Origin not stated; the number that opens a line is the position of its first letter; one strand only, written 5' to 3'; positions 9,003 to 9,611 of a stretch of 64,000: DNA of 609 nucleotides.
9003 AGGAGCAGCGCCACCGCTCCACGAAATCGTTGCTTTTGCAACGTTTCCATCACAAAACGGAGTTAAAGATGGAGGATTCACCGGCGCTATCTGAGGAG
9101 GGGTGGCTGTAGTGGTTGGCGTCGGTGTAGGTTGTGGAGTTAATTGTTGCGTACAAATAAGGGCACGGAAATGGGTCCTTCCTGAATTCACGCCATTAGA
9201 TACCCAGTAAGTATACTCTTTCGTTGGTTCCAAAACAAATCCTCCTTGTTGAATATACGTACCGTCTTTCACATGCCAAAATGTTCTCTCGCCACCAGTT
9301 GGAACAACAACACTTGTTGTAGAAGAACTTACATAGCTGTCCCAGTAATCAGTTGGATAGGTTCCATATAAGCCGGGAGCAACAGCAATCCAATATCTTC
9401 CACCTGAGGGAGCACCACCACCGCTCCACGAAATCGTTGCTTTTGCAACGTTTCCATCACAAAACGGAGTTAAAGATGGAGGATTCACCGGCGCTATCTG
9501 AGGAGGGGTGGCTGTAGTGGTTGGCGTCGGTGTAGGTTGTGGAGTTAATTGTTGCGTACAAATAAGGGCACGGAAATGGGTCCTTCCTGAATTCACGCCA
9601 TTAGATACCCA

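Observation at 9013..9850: Perfect 405-bp tandem duplication (and a 390-bp-offset perfect repeat in the neighbouring gene) indicates recent or ongoing module expansion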

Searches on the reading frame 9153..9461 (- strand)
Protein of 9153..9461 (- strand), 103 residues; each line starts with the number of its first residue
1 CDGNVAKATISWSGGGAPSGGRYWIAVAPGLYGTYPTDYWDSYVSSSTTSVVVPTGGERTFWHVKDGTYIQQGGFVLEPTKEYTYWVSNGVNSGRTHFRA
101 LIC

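Call 28: find_homologous_proteins(query=A1, max_evalue=0.001)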
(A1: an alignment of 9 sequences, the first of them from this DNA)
Query A1 (9 sequences): 8000 candidates shared short words with the query, none scored E <= 0.001.

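Call 29: predict_structure(alignment_id=A1)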
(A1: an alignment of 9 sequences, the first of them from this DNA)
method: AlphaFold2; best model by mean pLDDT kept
length: 103 residues; sequences in the alignment: 9
mean_pLDDT: 76.4   pTM: 0.69
mean pLDDT of the five models: 76.4, 62.8, 59.1, 59.0, 52.8
residues with pLDDT >= 90: 8; 70-90: 69; 50-70: 19; < 50: 7
segments of 3 or more residues with pLDDT < 50: 52-58
pLDDT, mean of each block of 10 residues (from residue 1): 73 68 85 88 71 48 83 75 88 86 76
secondary structure, 60 per line:
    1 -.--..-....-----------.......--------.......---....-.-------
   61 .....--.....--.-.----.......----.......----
elements in order: E8-11 E23-29 E38-44 E48-51 E61-65 E68-72 E82-88 E93-99

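Call 30: search_protein_representatives(alignment_id=A1)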
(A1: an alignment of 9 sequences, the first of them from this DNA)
Query: 9 sequences, 103 profile positions. Proteins with E-value up to 0.001 (for the whole library): 9; up to 1e-10: 3; up to 1e-30: 3. The best 9 are listed.
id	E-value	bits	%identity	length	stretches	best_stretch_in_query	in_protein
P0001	3.5e-222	737.4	-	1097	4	1-103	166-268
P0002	1.6e-50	185.9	-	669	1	1-103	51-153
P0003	9.0e-33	128.8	-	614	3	5-103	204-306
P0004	5.6e-09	52.4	-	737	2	6-103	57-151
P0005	1.0e-08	51.6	-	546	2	1-103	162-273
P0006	1.2e-05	41.7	-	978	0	-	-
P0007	9.7e-05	38.8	-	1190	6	49-88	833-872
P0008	1.6e-04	38.1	-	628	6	4-46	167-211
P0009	7.3e-04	36.0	-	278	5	49-77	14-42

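Call 34: find_encoding_contigs(protein=P0003, flank=8000, max_places=6)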
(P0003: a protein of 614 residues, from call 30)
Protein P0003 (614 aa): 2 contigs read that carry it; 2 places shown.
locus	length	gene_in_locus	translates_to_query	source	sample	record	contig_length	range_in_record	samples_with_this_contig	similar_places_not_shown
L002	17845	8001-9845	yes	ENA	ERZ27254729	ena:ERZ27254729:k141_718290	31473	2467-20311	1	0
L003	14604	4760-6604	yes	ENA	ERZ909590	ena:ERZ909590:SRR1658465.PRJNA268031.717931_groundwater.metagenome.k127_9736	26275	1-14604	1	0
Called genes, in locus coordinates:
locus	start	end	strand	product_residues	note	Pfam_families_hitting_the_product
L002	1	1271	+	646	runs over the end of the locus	PF00122:E1-E2_ATPase, PF00702:Hydrolase, PF08282:Hydrolase_3 (faint), PF12710:HAD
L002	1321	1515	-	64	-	-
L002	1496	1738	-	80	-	-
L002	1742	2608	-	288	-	PF02775:TPP_enzyme_C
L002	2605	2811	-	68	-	-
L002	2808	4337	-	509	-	PF01558:POR, PF01855:POR_N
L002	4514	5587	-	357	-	PF00149:Metallophos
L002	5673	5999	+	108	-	PF24038:DUF7347 (weak), PF12840:HTH_20, PF01022:HTH_5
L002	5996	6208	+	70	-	-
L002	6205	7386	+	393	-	PF00266:Aminotran_5, PF01212:Beta_elim_lyase (weak), PF01041:DegT_DnrJ_EryC1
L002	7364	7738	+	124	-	PF01592:NifU_N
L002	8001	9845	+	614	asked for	-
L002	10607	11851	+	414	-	PF01970:TctA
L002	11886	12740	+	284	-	-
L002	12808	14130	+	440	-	-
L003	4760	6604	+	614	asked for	-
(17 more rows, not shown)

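Call 35: find_encoding_contigs(protein=P0005, flank=8000, max_places=6)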
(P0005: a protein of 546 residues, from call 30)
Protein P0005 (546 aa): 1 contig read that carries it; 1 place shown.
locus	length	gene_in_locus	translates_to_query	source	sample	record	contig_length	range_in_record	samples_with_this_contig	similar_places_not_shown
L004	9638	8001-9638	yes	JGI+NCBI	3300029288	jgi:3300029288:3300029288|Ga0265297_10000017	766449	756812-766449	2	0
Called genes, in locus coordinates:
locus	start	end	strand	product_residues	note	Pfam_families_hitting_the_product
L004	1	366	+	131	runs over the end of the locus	-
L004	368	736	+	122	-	-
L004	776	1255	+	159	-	PF04079:SMC_ScpB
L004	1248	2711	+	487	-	-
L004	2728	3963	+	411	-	PF13506:Glyco_transf_21, PF13641:Glyco_tranf_2_3, PF13704:Glyco_tranf_2_4 (weak), PF00535:Glycos_transf_2, PF10111:Glyco_tranf_2_2, PF13632:Glyco_trans_2_3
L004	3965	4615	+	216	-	-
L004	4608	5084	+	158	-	-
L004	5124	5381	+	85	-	PF13656:RNA_pol_L_2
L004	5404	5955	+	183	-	PF01871:AMMECR1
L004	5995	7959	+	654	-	-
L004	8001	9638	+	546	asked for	?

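Call 36: find_related_loci(query=A1, collection=genome_contigs, flank=10000)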
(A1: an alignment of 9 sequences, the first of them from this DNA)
Query A1 (103 aa) in genome_contigs; peptide patterns used: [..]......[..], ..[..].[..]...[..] (x = any residue, [..] = any of these).
21 stretches matched a pattern; 1 encode a relative of the query (tblastn E <= 1e-3); 1 distinct loci.
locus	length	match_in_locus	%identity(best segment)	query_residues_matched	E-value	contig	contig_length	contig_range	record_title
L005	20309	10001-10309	61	1-103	9e-44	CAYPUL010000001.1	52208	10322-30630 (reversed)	MAG TPA_asm: Candidatus Woesearchaeota archaeon isolate SRP178908_co2_46 genome assembly, contig: NODE_123_length_52208_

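Call 37: find_related_loci(query=A1, collection=metagenome_contigs, flank=10000)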
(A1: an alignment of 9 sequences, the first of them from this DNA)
Query A1 (103 aa) in metagenome_contigs; peptide patterns used: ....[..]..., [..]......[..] (x = any residue, [..] = any of these).
50 stretches matched a pattern, but none encodes a relative of the query by tblastn (E <= 1e-3).

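Call 76: search_protein_families(library=pfam, alignment_id=A2, max_evalue=1)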
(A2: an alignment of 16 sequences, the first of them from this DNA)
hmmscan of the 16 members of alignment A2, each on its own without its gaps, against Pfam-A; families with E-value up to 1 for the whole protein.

A. member 1, seq(103 aa): 0 families

B. families by the number of members that match (of 16 scanned): 2 families
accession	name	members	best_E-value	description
PF10365.15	DUF2436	2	0.08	Domain of unknown function (DUF2436)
PF05788.18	Orbi_VP1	1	0.18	Orbivirus RNA-dependent RNA polymerase (VP1)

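Call 83: predict_structure(alignment_id=A3)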
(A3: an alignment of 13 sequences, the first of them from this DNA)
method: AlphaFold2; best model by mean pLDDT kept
length: 103 residues; sequences in the alignment: 13
mean_pLDDT: 79.1   pTM: 0.74
mean pLDDT of the five models: 79.1, 78.5, 77.8, 77.6, 74.5
residues with pLDDT >= 90: 24; 70-90: 56; 50-70: 19; < 50: 4
segments of 3 or more residues with pLDDT < 50: 55-58
pLDDT, mean of each block of 10 residues (from residue 1): 79 69 85 91 71 53 80 81 90 91 85
secondary structure, 60 per line:
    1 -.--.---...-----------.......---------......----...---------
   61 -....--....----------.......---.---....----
elements in order: E9-11 E23-29 E39-44 E49-51 E62-65 E68-71 E82-88 E96-99

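Call 85: fold_search(model_id=the predicted structure, library=pdb)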
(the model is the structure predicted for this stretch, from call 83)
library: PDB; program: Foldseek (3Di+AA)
matches with E <= 10: 553; with E <= 0.001: 0
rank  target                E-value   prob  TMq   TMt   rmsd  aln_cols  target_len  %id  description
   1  4mz3_A                5.8e-02  0.54  0.32  0.29  10.8       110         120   12  Crystal structure of the voltage-gated sodium channel beta 4 subunit extracellular domain, C131W mutant (released 2013-12-04)
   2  6n3r_C                1.2e-01  0.28  0.28  0.23  11.8       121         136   12  Sheep Galectin-11 (LGALS11) complex with galactose (released 2020-05-20)
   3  6vsv                  1.4e-01  0.47  0.34  0.31   8.5       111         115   12  Crystal structure of a disease mutant of the Voltage-gated Sodium Channel Beta 4 subunit extracellular domain (released 2020-08-26)
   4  6hn5_E                1.6e-01  0.80  0.46  0.10  11.6       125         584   13  Leucine-zippered human insulin receptor ectodomain with single bound insulin - "upper" membrane-distal part (released 2018-11-21)
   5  5xaw_B                2.7e-01  0.30  0.32  0.30   8.8       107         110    9  Parallel homodimer structures of voltage-gated sodium channel beta4 for cell-cell adhesion (released 2017-07-05)
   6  7cg8_A                3.0e-01  0.69  0.42  0.41   7.2       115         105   15  Structure of the sensor domain (short construct) of the anti-sigma factor RsgI4 in Pseudobacteroides cellulosolvens (released 2021-06-30)
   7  5xaw_A                3.0e-01  0.28  0.32  0.30   8.8       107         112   10  Parallel homodimer structures of voltage-gated sodium channel beta4 for cell-cell adhesion (released 2017-07-05)
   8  8jj5_B                3.2e-01  0.54  0.40  0.30   9.2       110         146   13  Porcine uroplakin complex (released 2023-06-14)
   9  3q48_B                3.5e-01  0.18  0.29  0.20   7.6       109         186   13  Crystal structure of Pseudomonas aeruginosa CupB2 chaperone (released 2011-02-09)
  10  4mz2                  3.9e-01  0.14  0.27  0.25   9.0       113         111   10  Crystal structure of the voltage-gated sodium channel beta 4 subunit extracellular domain (released 2013-12-04)
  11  4lbq_B                4.2e-01  0.12  0.24  0.21  11.3       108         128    9  Crystal structure of mouse galectin-1 (released 2014-07-02)
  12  7sti_A                4.4e-01  0.51  0.44  0.07  10.3       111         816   14  Full-length insulin receptor bound with unsaturated insulin WT (1 insulin bound) asymmetric conformation (released 2022-03-30)
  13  7dtd_B                4.4e-01  0.14  0.27  0.25   9.0       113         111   10  Voltage-gated sodium channel Nav1.1 and beta4 (released 2021-04-07)
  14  3wih_A                4.6e-01  0.93  0.52  0.59   3.6       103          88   17  Crystal structure of the third fibronectin domain (Fn3) of human ROBO1 in complex with the Fab fragment of murine mono (released 2015-01-21)
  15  5kqv_E                4.9e-01  0.47  0.42  0.09  10.9       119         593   13  Insulin receptor ectodomain construct comprising domains L1,CR,L2, FnIII-1 and alphaCT peptide in complex with bovine  (released 2017-07-19)
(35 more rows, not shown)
